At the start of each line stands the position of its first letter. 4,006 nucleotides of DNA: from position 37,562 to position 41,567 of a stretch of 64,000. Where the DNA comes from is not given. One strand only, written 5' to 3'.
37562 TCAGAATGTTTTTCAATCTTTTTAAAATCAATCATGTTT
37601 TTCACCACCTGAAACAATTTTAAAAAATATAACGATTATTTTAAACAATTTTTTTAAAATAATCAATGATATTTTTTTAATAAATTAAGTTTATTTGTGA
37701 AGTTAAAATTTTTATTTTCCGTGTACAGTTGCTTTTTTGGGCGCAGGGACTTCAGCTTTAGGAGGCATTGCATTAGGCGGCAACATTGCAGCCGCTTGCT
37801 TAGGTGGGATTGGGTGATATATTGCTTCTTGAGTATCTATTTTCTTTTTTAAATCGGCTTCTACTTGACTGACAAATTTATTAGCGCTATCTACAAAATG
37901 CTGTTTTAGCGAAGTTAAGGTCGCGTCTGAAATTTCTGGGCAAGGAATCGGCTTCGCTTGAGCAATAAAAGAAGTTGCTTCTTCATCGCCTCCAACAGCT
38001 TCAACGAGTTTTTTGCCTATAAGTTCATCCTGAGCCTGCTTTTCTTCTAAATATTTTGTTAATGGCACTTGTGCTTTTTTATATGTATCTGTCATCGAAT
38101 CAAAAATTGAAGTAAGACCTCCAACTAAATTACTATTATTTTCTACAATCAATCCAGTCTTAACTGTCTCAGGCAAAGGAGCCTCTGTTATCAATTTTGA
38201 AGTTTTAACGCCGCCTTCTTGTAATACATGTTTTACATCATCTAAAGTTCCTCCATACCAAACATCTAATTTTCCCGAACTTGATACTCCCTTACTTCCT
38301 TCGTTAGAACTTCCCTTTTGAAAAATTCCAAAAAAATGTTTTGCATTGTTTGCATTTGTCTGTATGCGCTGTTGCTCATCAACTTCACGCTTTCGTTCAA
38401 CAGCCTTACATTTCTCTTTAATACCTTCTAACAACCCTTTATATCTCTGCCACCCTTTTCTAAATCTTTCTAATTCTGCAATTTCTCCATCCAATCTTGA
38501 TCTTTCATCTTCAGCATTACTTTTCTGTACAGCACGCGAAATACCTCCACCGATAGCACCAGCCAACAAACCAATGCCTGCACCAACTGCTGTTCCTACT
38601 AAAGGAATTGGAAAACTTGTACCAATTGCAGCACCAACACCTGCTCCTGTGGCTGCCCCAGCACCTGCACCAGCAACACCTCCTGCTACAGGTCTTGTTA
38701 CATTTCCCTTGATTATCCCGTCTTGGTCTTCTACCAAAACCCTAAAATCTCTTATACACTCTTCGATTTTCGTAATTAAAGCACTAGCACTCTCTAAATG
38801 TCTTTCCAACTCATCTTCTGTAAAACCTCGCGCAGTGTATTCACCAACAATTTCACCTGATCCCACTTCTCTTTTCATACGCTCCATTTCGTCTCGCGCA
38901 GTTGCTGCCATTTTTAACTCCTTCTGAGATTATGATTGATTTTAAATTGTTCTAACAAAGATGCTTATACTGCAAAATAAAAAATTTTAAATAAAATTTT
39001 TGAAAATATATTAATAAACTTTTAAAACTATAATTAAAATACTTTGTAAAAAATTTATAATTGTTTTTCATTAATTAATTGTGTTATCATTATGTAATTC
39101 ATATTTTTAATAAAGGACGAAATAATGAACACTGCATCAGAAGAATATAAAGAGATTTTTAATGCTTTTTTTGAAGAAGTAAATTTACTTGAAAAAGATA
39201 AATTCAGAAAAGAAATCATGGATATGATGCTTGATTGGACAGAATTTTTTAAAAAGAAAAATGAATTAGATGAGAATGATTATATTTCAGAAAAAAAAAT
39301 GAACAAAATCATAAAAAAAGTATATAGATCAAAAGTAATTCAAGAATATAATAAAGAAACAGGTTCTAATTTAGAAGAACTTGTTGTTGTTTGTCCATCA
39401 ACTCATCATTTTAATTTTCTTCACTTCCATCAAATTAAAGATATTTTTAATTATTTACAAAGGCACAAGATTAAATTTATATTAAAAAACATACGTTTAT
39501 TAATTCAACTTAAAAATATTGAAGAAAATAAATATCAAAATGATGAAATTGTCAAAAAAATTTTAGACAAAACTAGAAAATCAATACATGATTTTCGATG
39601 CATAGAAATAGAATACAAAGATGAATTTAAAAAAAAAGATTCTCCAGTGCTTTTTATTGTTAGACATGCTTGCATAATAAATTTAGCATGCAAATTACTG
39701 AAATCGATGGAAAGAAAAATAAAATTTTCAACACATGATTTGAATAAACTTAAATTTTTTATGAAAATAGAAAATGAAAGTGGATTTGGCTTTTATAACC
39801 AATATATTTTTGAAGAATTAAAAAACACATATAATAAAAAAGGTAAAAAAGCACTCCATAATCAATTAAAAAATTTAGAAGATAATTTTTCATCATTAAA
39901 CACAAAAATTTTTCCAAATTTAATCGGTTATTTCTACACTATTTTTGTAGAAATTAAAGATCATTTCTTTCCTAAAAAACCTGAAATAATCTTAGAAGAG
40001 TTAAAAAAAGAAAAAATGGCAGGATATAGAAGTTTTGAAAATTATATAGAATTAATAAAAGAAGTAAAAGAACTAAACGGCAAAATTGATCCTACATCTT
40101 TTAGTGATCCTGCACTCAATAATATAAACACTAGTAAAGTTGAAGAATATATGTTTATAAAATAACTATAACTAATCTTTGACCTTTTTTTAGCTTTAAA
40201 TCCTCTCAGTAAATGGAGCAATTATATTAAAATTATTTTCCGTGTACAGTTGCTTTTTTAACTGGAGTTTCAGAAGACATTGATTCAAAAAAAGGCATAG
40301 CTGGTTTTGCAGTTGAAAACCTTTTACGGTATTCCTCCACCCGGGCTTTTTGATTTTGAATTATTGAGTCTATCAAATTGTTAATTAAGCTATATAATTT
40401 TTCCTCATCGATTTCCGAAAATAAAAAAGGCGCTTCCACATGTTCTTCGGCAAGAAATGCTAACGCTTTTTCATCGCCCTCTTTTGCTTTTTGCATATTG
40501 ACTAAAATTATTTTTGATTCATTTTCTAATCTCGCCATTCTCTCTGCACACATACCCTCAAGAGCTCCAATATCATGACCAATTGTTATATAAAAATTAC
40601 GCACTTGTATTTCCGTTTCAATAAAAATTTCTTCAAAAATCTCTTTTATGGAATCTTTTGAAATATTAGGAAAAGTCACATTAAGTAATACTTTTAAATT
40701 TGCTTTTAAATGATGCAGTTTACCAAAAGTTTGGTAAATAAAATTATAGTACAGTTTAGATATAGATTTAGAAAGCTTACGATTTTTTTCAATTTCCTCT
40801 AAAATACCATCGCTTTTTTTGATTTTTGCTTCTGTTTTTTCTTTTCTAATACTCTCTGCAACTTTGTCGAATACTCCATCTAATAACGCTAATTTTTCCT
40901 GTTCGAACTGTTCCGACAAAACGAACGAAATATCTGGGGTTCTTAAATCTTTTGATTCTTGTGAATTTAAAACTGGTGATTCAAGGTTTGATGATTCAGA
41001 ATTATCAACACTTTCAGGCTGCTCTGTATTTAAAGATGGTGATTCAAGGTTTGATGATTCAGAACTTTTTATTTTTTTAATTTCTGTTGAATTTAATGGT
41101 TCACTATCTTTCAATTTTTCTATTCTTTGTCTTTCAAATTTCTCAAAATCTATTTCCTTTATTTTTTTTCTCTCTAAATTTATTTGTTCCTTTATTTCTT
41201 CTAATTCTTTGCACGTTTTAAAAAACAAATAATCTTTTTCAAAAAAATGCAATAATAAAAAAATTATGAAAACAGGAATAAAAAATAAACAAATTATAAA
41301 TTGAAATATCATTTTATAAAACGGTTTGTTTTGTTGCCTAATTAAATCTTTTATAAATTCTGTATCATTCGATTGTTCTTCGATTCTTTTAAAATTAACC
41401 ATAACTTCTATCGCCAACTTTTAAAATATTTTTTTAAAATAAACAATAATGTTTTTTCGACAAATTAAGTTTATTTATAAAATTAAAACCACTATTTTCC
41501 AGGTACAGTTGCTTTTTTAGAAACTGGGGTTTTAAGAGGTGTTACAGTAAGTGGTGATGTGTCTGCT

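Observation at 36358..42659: Duplicated two-gene module whose products share an invariant C-terminal KKATV[P/H]GK tail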

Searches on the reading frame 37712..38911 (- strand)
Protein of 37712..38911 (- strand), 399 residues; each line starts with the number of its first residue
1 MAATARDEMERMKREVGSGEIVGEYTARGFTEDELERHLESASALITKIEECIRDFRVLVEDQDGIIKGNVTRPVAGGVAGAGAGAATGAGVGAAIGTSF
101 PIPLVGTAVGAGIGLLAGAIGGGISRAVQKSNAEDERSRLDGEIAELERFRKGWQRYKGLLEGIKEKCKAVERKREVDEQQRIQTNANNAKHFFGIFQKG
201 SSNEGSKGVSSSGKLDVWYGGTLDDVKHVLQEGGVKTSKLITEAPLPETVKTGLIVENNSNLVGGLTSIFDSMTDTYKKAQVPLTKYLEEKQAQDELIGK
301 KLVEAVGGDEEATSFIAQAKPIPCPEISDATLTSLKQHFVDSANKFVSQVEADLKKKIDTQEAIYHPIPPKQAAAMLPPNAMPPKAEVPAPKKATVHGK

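Call 3: search_protein_families(library=pfam, proteins=[window:37712-38911:-], max_evalue=1)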
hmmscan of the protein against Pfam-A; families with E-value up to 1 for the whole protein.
window:37712-38911:- (399 aa): 4 families
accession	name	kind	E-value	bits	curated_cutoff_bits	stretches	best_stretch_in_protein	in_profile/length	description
PF06897.17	DUF1269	-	0.02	15.7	26.9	1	86-128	1-44/100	Protein of unknown function (DUF1269)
PF13441.11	Gly-zipper_YMGG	-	0.052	13.7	28.9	1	77-123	2-44/45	YMGG-like Gly-zipper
PF25688.1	P22_gp7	-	0.11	12.8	28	1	76-117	189-227/230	Bacteriophage P22 DNA ejection protein gp7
PF18052.6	Rx_N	-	0.46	11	27.7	0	138-182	11-55/93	Rx N-terminal domain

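Call 4: search_protein_families(library=ncbifam, proteins=[window:37712-38911:-], max_evalue=1)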
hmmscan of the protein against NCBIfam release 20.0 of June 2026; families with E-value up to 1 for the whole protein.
window:37712-38911:- (399 aa): 2 families
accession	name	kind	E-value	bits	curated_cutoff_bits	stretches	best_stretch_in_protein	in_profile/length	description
NF053611.1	YiaD_Gzip_OmpA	equivalog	0.02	14.6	175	1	79-134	26-77/206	YiaD family glycine zipper/OmpA-like lipoprotein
NF046118.1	T4SS_BAB2_0123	subfamily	0.24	11.6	100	0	129-188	59-120/145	BAB2_0123 family type IV secretion system effector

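Call 59: search_protein_families(library=phrogs, proteins=[window:37712-38911:-], max_evalue=0.01)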
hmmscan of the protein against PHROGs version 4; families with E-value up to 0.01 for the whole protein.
window:37712-38911:- (399 aa): 10 families
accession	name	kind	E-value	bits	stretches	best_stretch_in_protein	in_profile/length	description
phrog_167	-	tail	1.2e-06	27.6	1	66-326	667-858/1555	tail length tape measure protein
phrog_28412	-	unknown function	1.8e-06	27.1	1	73-206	921-1045/1244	-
phrog_16692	-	unknown function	1.3e-05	24.8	1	75-170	715-814/1107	-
phrog_794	-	tail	7e-05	22.7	1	75-166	627-691/763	tail length tape measure protein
phrog_11489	-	unknown function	0.00042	19.4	1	65-123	708-765/1717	-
phrog_342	-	head and packaging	0.0005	19.2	1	75-272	349-474/1235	internal virion protein with endolysin domain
phrog_934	-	tail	0.00071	18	1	73-175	589-688/1988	tail length tape measure protein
phrog_3405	-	unknown function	0.00072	19.3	1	71-127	449-502/645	-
phrog_24596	-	unknown function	0.0052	16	1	66-122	702-755/1052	-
phrog_24210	-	tail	0.0075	16.7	0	69-115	39-85/303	tail fiber protein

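Call 61: predict_structure(alignment_id=A6)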
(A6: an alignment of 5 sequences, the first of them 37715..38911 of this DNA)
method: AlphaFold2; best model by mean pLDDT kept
length: 399 residues; sequences in the alignment: 5
mean_pLDDT: 58.0   pTM: 0.36
mean pLDDT of the five models: 58.0, 54.1, 53.0, 52.3, 51.7
residues with pLDDT >= 90: 7; 70-90: 155; 50-70: 81; < 50: 156
segments of 3 or more residues with pLDDT < 50: 59-133, 156-211, 370-374, 376-378, 380-388, 396-399
pLDDT, mean of each block of 10 residues (from residue 1): 67 74 67 76 70 59 42 31 31 28 28 29 31 55 56 48 40 40 37 30 34 65 75 76 77 72 72 75 73 76 73 76 69 82 88 89 68 48 47 47
secondary structure, 60 per line:
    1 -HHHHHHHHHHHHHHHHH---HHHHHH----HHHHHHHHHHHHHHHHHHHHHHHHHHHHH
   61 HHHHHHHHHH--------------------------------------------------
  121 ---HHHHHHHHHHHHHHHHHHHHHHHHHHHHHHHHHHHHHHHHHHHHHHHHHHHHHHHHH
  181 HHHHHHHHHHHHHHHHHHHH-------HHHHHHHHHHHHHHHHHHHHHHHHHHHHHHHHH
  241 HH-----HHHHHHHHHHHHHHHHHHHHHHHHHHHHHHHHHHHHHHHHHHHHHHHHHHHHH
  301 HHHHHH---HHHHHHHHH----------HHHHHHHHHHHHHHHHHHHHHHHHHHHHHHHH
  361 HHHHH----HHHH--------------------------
elements in order: H2-18 H22-27 H32-70 H124-200 H208-242 H248-306 H310-318 H329-365 H370-373

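Call 66: search_protein_families(library=padloc, proteins=[window:37712-38911:-], max_evalue=0.01)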
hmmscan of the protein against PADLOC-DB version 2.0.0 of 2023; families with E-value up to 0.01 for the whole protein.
window:37712-38911:- (399 aa): 2 families
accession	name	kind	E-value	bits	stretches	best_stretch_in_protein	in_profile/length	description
PDLC03841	LeoBC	-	0.0034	14.6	1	30-144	419-521/601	-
PDLC04409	PDC-M09B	-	0.0039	13.8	1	87-148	353-415/480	-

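Call 90: search_solved_structures(query=window:37715-38911:-, max_evalue=1)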
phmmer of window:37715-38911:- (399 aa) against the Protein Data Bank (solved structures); distinct sequences matched with E-value up to 1: 7.
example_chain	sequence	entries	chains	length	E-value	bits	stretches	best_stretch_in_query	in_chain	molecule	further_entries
7ju4_v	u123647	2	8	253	0.12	14.4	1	115-197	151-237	28 kDa inner dynein arm light chain, axonemal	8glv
5ok8_A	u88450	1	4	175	0.26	13.3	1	119-218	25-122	LPP20 lipoprotein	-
9fsm_A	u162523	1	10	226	0.51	12.3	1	77-165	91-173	TraT complement resistance protein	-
7ezo_A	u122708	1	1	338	0.57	12.1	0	217-315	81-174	endoxylanase/arabinofuranosidase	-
2f95_B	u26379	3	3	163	0.61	12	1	77-179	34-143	Sensory rhodopsin II transducer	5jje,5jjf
7esz_A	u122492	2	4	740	0.97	11.4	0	158-207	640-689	BACTERIA FACTOR B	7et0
2kpo_A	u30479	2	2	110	1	11.3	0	127-199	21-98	rossmann 2x2 fold protein | De novo designed rossmann 2x2 fold protein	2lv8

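Call 93: fold_search(model_id=the predicted structure, library=pdb)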
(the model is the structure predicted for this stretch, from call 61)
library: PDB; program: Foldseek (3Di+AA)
matches with E <= 10: 389; with E <= 0.001: 0
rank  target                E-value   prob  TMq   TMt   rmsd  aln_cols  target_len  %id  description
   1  7sqc_1H               4.5e-02  0.69  0.12  0.24  32.9       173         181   13  Ciliary C1 central pair apparatus isolated from Chlamydomonas reinhardtii (released 2022-04-13)
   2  7sqc_1Y               5.0e-02  0.41  0.11  0.16  43.6       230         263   12  Ciliary C1 central pair apparatus isolated from Chlamydomonas reinhardtii (released 2022-04-13)
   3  7sqc_1F               1.0e-01  0.57  0.14  0.24  36.5       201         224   11  Ciliary C1 central pair apparatus isolated from Chlamydomonas reinhardtii (released 2022-04-13)
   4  7n6g_3R               1.1e-01  0.33  0.13  0.14  43.0       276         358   11  C1 of central pair (released 2022-05-18)
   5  7ung_D0               1.1e-01  0.30  0.12  0.17  36.4       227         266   16  48-nm repeat of the human respiratory doublet microtubule (released 2022-10-05)
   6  9fqr_Fz               1.2e-01  0.44  0.16  0.22  42.4       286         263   14  96-nm repeat of axonemal doublet microtubules from bovine sperm (released 2025-03-26)
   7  7n6g_3P               1.2e-01  0.18  0.11  0.12  41.1       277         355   10  C1 of central pair (released 2022-05-18)
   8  7n6g_3O               1.2e-01  0.33  0.14  0.15  41.7       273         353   12  C1 of central pair (released 2022-05-18)
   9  8iyj_S5               1.9e-01  0.33  0.15  0.18  34.3       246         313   13  Cryo-EM structure of the 48-nm repeat doublet microtubule from mouse sperm (released 2023-07-05)
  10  7sqc_1W               1.9e-01  0.20  0.11  0.15  41.0       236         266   12  Ciliary C1 central pair apparatus isolated from Chlamydomonas reinhardtii (released 2022-04-13)
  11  8to0_Aa               2.0e-01  0.23  0.14  0.17  38.8       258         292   15  48-nm repeating structure of doublets from mouse sperm flagella (released 2023-11-01)
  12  7rro_D9               2.0e-01  0.21  0.12  0.16  40.3       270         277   11  Structure of the 48-nm repeat doublet microtubule from bovine tracheal cilia (released 2021-10-27)
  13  9cpc_3R               2.1e-01  0.41  0.17  0.24  33.6       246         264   11  Atomic model of porcine brain ventricles cilia doublet microtubule (48-nm periodicity) (released 2024-10-23)
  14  8iyj_S0               2.1e-01  0.15  0.11  0.13  36.6       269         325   13  Cryo-EM structure of the 48-nm repeat doublet microtubule from mouse sperm (released 2023-07-05)
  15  8otz_ET               2.3e-01  0.28  0.15  0.20  40.6       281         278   14  48-nm repeat of the native axonemal doublet microtubule from bovine sperm (released 2023-11-22)
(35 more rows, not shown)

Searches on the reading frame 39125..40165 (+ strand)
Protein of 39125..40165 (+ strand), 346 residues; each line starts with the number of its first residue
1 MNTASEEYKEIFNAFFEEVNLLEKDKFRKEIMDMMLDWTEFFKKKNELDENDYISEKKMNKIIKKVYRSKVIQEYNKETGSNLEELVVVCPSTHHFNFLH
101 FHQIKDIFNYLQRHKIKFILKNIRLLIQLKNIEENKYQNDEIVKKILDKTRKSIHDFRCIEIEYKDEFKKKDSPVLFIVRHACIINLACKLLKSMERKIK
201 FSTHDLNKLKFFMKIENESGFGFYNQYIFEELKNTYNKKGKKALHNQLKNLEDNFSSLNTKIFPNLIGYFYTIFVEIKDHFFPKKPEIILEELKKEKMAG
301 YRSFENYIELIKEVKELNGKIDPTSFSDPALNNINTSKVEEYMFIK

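Call 3: search_protein_families(library=pfam, proteins=[window:39125-40165:+], max_evalue=1)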
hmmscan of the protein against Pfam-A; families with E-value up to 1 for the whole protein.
window:39125-40165:+ (346 aa): 1 family
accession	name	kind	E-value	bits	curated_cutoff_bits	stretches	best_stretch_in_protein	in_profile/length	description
PF08453.16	Peptidase_M9_N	-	0.039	14.1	23.9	1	46-146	33-127/183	Peptidase family M9 N-terminal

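Call 4: search_protein_families(library=ncbifam, proteins=[window:39125-40165:+], max_evalue=1)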
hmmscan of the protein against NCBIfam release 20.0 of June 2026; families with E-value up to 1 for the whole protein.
window:39125-40165:+ (346 aa): 0 families

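Call 59: search_protein_families(library=phrogs, proteins=[window:39125-40165:+], max_evalue=0.01)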
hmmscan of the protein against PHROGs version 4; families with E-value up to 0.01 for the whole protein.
window:39125-40165:+ (346 aa): 0 families

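Call 66: search_protein_families(library=padloc, proteins=[window:39125-40165:+], max_evalue=0.01)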
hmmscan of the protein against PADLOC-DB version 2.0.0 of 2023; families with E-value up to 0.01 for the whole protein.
window:39125-40165:+ (346 aa): 0 families

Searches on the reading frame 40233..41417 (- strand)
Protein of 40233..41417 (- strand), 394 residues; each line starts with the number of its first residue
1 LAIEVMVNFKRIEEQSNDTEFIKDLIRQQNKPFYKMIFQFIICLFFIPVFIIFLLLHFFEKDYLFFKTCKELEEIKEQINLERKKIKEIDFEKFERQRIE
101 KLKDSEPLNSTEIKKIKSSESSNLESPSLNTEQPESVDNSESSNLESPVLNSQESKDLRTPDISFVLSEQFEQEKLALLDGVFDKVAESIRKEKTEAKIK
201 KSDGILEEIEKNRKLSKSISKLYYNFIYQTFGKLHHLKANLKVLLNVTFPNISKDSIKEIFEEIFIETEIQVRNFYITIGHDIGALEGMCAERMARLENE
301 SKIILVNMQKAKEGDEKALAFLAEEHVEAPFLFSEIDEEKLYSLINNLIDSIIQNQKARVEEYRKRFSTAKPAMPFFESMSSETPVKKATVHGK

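Call 3: search_protein_families(library=pfam, proteins=[window:40233-41417:-], max_evalue=1)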
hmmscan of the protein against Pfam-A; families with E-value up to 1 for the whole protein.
window:40233-41417:- (394 aa): 0 families

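Call 4: search_protein_families(library=ncbifam, proteins=[window:40233-41417:-], max_evalue=1)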
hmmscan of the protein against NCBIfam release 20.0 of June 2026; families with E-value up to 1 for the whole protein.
window:40233-41417:- (394 aa): 2 families
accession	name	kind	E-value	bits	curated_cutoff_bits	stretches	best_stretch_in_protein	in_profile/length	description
NF004362.0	PRK05738.2-2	equivalog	0.066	13.5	101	1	244-274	25-55/93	50S ribosomal protein L23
NF041560.1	T6SS_Burk_ExIF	subfamily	0.12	12.1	90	1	33-103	162-221/234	putative type VI secretion system effector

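Call 59: search_protein_families(library=phrogs, proteins=[window:40233-41417:-], max_evalue=0.01)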
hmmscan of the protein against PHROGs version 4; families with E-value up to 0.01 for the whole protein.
window:40233-41417:- (394 aa): 0 families

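Call 66: search_protein_families(library=padloc, proteins=[window:40233-41417:-], max_evalue=0.01)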
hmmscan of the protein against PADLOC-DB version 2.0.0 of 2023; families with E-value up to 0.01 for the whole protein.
window:40233-41417:- (394 aa): 0 families
